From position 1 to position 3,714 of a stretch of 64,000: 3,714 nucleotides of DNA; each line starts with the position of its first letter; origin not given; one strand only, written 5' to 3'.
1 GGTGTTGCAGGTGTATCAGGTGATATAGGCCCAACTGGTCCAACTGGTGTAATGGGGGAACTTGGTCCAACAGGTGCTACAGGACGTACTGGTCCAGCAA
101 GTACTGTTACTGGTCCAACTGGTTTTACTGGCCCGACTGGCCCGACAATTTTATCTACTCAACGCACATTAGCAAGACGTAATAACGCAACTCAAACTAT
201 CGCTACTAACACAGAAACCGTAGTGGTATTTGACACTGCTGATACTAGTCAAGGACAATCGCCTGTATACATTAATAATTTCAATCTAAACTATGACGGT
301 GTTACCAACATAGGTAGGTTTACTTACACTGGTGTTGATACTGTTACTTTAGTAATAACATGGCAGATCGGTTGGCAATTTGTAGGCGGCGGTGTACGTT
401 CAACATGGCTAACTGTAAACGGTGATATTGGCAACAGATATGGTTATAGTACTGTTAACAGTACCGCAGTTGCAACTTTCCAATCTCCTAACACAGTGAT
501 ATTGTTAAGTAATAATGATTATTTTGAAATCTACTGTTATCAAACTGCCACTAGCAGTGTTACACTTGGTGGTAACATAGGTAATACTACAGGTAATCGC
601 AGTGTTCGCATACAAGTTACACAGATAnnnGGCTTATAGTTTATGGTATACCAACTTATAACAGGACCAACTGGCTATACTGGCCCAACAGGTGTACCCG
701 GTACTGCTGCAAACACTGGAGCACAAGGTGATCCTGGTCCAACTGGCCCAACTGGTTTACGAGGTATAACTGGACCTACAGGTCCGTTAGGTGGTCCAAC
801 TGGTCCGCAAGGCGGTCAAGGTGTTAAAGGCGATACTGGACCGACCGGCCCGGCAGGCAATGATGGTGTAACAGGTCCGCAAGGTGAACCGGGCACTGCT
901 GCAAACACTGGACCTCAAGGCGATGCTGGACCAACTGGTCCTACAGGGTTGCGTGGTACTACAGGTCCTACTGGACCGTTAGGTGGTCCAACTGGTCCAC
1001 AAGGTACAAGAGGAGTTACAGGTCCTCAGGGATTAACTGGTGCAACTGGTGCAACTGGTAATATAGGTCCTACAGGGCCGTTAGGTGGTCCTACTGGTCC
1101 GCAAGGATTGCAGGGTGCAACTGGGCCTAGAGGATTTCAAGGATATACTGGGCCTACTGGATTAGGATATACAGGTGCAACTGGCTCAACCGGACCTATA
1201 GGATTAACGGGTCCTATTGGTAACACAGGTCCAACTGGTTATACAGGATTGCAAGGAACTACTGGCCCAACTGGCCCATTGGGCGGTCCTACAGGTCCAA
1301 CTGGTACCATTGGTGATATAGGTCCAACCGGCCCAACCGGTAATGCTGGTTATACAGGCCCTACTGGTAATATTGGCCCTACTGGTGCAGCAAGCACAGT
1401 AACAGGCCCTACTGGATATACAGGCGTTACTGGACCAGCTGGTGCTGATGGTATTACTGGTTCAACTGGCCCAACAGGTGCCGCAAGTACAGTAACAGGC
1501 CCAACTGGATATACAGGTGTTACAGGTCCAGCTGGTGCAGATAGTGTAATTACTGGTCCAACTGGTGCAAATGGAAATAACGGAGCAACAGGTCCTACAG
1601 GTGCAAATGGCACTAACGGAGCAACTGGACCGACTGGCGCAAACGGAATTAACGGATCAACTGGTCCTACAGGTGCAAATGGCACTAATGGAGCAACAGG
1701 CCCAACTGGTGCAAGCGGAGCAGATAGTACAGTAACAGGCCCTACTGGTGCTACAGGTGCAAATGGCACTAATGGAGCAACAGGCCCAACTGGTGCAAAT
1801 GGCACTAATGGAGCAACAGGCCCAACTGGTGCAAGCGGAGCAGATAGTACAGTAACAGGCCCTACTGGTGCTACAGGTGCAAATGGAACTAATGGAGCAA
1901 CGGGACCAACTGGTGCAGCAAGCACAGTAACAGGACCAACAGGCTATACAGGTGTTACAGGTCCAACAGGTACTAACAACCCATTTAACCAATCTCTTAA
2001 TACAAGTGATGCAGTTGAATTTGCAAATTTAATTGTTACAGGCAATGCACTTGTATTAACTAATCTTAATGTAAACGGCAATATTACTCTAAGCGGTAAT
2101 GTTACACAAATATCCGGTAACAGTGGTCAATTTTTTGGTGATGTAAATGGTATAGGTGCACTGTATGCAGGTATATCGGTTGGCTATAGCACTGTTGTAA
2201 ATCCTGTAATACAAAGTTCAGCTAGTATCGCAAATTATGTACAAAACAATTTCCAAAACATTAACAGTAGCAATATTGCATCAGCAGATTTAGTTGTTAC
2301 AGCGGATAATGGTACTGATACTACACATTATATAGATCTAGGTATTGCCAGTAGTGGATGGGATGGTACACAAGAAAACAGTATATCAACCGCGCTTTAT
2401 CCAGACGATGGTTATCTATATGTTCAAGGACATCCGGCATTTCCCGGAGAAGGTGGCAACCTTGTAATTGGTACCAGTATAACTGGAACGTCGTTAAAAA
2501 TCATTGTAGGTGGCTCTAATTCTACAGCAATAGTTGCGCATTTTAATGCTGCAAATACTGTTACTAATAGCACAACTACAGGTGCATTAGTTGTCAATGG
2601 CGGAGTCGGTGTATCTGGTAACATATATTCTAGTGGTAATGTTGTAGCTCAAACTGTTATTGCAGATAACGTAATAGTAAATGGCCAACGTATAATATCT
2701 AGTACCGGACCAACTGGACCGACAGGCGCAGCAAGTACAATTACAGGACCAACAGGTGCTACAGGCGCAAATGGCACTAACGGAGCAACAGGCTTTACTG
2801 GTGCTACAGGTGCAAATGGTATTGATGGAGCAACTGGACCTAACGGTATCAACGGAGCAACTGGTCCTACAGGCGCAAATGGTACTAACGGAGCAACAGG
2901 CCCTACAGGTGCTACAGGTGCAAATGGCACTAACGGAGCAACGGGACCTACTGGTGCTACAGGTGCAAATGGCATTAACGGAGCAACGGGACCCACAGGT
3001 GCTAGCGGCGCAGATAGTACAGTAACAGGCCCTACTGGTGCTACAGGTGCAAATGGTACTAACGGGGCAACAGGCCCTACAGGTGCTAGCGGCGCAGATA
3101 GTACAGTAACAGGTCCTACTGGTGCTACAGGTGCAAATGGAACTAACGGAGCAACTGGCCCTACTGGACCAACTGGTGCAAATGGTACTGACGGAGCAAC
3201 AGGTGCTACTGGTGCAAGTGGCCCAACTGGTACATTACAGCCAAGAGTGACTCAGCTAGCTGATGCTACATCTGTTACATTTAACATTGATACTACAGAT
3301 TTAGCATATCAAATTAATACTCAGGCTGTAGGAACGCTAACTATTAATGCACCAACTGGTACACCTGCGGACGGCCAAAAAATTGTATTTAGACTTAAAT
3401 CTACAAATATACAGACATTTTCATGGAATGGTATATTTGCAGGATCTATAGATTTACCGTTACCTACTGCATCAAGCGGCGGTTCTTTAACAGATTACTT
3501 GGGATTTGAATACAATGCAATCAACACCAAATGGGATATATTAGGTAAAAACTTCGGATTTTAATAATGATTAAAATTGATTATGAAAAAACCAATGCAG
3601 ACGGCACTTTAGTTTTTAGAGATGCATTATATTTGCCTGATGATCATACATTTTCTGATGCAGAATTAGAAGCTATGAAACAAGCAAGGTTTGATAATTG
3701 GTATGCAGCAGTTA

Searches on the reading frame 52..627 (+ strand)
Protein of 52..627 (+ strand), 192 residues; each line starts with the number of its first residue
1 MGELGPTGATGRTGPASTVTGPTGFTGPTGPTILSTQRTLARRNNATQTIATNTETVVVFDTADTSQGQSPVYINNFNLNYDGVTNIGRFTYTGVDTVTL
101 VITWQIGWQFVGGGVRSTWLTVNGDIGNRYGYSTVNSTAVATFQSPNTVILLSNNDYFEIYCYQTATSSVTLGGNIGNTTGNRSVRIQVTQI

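Call 59: search_protein_families(library=pfam, alignment_id=A5, max_evalue=0.01)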
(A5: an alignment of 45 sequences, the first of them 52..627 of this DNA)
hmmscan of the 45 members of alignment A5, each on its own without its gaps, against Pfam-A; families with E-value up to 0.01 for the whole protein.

A. member 1, window:52-627:+ (192 aa): 0 families

B. families by the number of members that match (of 45 scanned): 25 families
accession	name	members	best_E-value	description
PF00881.29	Nitroreductase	2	4.4e-28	Nitroreductase family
PF01171.26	ATP_bind_3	1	1.6e-36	PP-loop family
PF00160.26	Pro_isomerase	1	2.1e-34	Cyclophilin type peptidyl-prolyl cis-trans isomerase/CLD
PF02617.22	ClpS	1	1.1e-27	ATP-dependent Clp protease adaptor protein ClpS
PF24240.1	DUF7448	1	3.5e-27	Domain of unknown function (DUF7448)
PF00011.27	HSP20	1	4.8e-17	Hsp20/alpha crystallin family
PF00293.34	NUDIX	1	1e-15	NUDIX domain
PF01242.24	PTPS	1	3e-15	6-pyruvoyl tetrahydropterin synthase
PF01467.32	CTP_transf_like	1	7.7e-15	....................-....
PF00535.33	Glycos_transf_2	1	1.8e-11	Glycosyl transferase family 2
PF07068.17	Gp23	1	2.4e-10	Major capsid protein Gp23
PF14512.11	TM1586_NiRdase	1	2.4e-09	Putative TM nitroreductase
PF07819.20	PGAP1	1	1e-06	PGAP1-like alpha/beta domain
PF12697.13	Abhydrolase_6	1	3.1e-06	Alpha/beta hydrolase family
PF12146.15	Hydrolase_4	1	2.9e-05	Serine aminopeptidase, S33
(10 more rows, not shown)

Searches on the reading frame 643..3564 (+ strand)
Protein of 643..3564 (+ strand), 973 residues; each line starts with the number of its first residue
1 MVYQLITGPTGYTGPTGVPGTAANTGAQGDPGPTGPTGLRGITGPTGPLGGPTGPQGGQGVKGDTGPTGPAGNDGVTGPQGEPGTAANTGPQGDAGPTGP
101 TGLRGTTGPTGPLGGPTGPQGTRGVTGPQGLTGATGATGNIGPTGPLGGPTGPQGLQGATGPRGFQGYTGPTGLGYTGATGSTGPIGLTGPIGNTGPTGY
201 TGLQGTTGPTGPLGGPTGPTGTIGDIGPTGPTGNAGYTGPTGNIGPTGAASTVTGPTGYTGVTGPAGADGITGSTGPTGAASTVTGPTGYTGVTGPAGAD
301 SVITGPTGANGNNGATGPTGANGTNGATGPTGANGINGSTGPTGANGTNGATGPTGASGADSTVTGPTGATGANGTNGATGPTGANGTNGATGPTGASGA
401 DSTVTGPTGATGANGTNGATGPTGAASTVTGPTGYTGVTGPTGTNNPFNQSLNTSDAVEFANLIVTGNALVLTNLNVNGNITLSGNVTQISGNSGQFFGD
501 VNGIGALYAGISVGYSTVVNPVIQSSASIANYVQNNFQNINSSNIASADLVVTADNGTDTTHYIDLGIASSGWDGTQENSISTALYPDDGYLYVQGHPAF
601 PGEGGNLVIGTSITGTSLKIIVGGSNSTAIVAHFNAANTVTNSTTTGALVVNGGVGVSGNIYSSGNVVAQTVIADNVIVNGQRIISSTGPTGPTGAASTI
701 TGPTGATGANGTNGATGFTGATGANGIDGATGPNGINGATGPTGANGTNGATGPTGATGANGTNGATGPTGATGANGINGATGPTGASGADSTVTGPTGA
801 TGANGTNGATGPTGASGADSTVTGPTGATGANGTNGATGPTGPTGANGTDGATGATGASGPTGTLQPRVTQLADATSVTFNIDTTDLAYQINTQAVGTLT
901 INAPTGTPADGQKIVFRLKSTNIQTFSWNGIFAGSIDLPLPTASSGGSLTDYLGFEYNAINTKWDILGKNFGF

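Call 14: search_protein_families(library=pfam, proteins=[window:643-3564:+], max_evalue=0.001)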
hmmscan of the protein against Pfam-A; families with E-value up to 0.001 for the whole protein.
window:643-3564:+ (973 aa): 1 family
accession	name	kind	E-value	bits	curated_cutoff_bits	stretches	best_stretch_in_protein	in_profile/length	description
PF01391.23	Collagen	-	7.8e-65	215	27.2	8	305-360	1-56/60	Collagen triple helix repeat (20 copies)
